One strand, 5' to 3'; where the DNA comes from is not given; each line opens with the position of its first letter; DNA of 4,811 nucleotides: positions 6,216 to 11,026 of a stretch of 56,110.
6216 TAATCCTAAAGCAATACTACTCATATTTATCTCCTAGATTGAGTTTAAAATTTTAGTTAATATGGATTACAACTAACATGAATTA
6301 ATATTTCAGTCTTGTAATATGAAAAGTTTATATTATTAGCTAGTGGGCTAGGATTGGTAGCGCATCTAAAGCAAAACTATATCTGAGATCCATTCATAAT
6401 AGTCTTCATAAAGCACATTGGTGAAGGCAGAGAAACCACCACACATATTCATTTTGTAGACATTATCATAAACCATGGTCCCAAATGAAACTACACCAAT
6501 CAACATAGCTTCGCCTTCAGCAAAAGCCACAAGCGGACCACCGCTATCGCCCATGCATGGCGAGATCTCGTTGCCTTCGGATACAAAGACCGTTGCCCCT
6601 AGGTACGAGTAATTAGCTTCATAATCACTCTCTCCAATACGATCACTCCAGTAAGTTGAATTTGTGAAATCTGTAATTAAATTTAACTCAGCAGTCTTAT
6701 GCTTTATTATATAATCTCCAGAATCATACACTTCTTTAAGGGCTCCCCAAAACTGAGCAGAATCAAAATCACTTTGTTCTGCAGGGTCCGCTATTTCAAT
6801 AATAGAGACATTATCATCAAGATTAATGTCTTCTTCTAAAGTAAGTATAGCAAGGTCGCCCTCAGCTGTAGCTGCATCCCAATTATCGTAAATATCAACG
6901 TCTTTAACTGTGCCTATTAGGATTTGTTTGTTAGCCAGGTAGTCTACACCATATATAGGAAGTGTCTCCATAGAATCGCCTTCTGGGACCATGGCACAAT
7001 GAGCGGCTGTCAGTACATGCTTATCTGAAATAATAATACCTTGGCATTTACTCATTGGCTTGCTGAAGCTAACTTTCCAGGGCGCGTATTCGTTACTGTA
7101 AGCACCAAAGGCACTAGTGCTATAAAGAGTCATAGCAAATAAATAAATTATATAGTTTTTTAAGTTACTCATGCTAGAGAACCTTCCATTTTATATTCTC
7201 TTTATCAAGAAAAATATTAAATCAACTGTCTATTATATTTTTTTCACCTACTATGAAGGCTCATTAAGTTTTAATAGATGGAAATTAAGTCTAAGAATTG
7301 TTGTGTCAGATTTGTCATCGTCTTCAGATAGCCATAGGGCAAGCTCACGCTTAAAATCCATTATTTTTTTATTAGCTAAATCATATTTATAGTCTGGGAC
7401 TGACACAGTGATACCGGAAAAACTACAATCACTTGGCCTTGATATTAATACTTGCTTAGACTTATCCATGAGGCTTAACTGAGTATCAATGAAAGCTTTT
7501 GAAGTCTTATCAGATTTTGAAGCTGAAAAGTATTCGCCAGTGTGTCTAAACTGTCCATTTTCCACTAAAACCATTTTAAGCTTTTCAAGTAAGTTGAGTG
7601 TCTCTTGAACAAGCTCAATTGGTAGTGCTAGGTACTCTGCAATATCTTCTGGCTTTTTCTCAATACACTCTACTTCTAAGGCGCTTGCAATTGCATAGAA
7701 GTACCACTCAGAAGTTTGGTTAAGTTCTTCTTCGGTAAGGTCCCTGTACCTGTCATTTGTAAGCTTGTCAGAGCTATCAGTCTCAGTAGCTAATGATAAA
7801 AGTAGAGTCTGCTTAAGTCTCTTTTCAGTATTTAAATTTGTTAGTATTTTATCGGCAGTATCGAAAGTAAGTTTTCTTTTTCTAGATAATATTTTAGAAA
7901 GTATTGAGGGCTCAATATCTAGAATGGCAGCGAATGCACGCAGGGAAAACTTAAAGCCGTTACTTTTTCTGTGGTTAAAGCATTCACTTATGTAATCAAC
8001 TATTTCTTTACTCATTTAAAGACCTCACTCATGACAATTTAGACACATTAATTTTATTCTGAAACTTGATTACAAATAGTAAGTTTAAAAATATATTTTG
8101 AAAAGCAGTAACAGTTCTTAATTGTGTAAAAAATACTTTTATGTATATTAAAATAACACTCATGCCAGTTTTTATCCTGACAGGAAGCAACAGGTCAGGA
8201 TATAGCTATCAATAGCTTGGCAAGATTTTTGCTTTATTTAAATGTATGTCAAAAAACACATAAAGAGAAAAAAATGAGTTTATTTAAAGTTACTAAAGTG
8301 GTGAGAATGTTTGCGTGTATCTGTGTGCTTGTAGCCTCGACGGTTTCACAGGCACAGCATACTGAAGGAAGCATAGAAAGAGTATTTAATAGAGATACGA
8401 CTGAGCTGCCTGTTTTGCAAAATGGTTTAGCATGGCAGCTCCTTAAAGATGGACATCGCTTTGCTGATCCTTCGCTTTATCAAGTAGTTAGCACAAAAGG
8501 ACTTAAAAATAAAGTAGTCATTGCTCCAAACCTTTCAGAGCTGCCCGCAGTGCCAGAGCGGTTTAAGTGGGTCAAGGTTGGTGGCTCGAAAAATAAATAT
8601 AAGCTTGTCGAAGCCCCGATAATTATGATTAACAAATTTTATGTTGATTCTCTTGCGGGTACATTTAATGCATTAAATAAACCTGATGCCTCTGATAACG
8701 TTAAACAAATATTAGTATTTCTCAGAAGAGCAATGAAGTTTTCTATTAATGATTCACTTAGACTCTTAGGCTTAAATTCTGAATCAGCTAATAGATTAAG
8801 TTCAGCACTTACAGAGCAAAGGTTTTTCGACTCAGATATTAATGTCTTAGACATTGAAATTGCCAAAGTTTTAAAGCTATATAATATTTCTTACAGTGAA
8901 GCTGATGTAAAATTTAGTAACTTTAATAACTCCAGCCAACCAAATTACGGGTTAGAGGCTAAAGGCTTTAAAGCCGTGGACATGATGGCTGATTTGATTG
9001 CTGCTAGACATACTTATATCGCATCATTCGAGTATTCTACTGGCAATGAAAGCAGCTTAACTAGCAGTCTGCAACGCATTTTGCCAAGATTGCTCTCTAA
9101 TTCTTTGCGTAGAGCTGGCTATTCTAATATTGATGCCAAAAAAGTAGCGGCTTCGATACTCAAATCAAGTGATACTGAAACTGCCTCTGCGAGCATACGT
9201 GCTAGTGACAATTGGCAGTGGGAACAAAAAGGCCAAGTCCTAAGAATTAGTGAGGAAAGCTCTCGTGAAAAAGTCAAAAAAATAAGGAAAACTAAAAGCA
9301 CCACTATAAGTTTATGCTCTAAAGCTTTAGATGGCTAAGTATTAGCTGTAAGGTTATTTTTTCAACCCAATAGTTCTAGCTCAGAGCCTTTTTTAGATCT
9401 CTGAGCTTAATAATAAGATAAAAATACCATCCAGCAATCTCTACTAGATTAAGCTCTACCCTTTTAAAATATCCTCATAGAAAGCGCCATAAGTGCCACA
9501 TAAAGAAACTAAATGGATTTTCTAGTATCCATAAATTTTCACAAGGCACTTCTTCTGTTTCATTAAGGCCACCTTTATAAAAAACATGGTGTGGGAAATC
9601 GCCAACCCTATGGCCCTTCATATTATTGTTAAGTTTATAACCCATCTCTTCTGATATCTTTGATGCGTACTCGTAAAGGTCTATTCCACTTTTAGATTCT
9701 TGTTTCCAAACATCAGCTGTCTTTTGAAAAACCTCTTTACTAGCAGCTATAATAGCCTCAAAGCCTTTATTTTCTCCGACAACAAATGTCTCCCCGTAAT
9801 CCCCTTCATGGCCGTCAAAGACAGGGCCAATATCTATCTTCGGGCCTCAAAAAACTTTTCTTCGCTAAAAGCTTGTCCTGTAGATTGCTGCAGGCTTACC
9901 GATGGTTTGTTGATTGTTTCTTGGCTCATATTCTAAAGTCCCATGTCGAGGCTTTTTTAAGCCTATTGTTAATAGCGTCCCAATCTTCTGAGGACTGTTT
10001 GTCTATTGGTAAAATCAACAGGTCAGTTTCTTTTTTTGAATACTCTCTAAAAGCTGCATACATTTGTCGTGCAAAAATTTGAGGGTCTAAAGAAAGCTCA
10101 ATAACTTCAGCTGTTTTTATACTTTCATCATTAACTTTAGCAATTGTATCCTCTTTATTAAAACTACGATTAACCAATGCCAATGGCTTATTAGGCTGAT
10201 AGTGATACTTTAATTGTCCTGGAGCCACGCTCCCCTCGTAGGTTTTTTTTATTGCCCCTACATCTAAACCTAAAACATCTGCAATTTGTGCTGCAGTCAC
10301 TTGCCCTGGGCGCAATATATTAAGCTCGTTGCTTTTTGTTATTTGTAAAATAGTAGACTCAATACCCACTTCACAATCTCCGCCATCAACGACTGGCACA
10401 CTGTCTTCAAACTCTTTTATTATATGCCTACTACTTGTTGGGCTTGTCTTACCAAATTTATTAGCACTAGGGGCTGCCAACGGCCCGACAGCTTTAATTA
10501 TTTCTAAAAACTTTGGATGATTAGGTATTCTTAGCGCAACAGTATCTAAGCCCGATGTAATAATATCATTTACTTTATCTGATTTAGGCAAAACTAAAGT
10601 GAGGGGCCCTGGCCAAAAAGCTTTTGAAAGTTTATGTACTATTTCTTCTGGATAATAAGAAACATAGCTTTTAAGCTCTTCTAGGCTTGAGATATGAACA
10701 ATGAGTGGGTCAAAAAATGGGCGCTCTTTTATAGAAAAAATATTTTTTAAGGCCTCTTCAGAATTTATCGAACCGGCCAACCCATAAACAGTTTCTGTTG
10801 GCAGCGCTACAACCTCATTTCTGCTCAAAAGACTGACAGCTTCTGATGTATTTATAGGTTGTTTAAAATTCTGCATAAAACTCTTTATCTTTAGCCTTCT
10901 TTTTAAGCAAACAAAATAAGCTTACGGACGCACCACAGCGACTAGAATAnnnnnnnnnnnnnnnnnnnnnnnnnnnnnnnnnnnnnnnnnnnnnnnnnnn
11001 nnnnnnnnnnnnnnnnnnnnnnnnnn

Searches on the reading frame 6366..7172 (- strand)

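Call 83: search_protein_families(library=pfam, proteins=[window:6366-7172:-], max_evalue=0.0001)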
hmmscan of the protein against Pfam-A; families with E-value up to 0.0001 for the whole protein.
window:6366-7172:- (268 aa): 2 families
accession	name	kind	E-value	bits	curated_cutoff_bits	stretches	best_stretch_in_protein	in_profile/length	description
PF00089.32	Trypsin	-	3.5e-20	73.2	20.6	1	29-231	11-198/220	Trypsin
PF13365.12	Trypsin_2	-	5.6e-05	24.4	27.6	0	43-225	1-142/144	Trypsin-like peptidase domain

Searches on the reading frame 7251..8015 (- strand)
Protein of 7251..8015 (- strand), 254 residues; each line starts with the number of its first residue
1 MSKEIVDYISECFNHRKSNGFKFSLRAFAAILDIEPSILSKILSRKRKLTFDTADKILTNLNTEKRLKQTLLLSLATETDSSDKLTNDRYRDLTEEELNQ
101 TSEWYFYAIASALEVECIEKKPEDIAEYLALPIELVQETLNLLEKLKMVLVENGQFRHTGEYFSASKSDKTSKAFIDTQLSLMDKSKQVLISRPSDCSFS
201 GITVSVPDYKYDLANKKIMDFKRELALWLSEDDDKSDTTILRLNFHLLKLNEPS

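Call 83: search_protein_families(library=pfam, proteins=[window:7251-8015:-], max_evalue=0.0001)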
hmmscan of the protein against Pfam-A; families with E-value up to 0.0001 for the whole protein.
window:7251-8015:- (254 aa): 1 family
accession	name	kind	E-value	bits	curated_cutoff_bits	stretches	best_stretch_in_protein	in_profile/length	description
PF14394.12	DUF4423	-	3.2e-16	60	30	1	91-249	8-164/165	Domain of unknown function (DUF4423)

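Call 85: search_protein_families(library=ncbifam, proteins=[window:7251-8015:-], max_evalue=0.001)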
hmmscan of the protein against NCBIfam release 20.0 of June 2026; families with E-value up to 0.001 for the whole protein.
window:7251-8015:- (254 aa): 2 families
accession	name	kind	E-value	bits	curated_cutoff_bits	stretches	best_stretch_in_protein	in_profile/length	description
TIGR02147.1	Fsuc_second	paralog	5.4e-22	78.5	50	1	7-250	12-269/272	TIGR02147 family protein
TIGR02607.1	antidote_HigA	equivalog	0.00031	20.5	47.7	1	21-65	19-63/81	HigA family addiction module antitoxin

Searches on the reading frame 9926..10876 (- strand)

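Call 83: search_protein_families(library=pfam, proteins=[window:9926-10876:-], max_evalue=0.0001)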
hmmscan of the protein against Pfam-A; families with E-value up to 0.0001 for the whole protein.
window:9926-10876:- (316 aa): 2 families
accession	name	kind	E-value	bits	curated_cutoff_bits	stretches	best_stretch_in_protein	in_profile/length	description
PF01300.24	Sua5_yciO_yrdC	-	1.5e-53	181.4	25.1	1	16-191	2-178/178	Telomere recombination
PF03481.19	Sua5_C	-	5.8e-15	56.5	22.9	1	193-310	1-135/136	Threonylcarbamoyl-AMP synthase, C-terminal domain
